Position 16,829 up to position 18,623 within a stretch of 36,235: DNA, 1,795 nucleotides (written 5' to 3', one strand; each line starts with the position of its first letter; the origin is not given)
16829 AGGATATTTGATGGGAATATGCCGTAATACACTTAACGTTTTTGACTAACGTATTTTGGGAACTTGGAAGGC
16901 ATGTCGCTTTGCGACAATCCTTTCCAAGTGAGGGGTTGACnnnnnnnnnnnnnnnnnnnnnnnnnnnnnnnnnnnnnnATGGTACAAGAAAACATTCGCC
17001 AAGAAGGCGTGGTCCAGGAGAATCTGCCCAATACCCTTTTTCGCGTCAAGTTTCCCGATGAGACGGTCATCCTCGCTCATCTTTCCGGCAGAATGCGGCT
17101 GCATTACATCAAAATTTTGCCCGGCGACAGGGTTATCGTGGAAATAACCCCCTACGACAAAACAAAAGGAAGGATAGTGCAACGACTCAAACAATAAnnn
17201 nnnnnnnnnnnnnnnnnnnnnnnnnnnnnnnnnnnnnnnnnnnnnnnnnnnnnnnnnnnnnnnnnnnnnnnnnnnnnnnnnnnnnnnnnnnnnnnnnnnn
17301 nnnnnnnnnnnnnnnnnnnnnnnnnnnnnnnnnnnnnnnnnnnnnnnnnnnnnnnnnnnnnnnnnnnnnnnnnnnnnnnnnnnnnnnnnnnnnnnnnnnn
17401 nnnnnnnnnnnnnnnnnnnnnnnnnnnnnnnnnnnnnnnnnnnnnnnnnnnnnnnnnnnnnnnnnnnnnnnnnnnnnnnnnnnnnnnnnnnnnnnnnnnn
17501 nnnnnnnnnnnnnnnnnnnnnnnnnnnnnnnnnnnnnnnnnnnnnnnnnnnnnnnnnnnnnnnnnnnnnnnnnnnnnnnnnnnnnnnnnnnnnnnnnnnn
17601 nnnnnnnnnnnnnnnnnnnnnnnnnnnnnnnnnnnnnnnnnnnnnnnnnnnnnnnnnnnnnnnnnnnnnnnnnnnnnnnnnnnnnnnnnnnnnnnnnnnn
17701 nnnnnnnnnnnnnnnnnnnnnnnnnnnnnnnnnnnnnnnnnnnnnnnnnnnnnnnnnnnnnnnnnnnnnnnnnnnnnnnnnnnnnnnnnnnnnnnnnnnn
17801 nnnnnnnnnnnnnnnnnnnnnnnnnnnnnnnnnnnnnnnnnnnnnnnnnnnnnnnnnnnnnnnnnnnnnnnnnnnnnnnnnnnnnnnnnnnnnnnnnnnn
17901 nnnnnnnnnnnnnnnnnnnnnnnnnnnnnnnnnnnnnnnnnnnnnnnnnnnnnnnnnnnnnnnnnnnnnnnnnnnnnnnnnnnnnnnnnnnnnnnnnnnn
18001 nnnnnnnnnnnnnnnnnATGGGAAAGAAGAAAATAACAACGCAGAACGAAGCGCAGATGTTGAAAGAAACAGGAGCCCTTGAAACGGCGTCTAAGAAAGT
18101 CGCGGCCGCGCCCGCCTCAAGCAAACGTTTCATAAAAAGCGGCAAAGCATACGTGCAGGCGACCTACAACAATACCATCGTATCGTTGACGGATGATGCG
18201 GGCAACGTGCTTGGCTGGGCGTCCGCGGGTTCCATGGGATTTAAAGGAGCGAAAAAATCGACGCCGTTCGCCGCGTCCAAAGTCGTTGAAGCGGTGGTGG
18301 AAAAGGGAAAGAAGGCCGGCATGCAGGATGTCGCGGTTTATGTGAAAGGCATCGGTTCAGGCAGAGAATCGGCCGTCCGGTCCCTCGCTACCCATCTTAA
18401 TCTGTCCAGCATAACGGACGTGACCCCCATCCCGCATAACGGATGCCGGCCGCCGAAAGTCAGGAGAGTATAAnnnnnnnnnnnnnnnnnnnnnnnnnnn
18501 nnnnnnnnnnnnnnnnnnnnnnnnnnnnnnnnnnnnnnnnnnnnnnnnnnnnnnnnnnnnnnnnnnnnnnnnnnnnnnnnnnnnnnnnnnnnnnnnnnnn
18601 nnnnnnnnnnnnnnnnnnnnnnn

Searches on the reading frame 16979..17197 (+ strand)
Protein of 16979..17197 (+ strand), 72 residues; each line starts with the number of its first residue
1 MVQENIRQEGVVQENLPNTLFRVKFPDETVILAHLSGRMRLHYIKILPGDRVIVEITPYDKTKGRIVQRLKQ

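Call 13: search_protein_families(library=pfam, proteins=[window:16979-17197:+])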
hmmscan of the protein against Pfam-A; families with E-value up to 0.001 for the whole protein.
window:16979-17197:+ (72 aa): 1 family
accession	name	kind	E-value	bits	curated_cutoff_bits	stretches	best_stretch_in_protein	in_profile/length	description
PF01176.25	eIF-1a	-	1.3e-24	86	30.2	1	7-69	2-64/64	Translation initiation factor 1A / IF-1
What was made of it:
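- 16979..17197 (+): infA (IF-1), the gene downstream of copy B. Call 13 (PF01176, E 1e-24).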

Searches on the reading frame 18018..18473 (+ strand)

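Call 13: search_protein_families(library=pfam, proteins=[window:18018-18473:+])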
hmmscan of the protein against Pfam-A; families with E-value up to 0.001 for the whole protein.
window:18018-18473:+ (151 aa): 1 family
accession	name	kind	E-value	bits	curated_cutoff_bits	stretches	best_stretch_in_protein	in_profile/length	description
PF00411.24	Ribosomal_S11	-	1.7e-37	128.6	25.1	1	42-150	1-110/110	Ribosomal protein S11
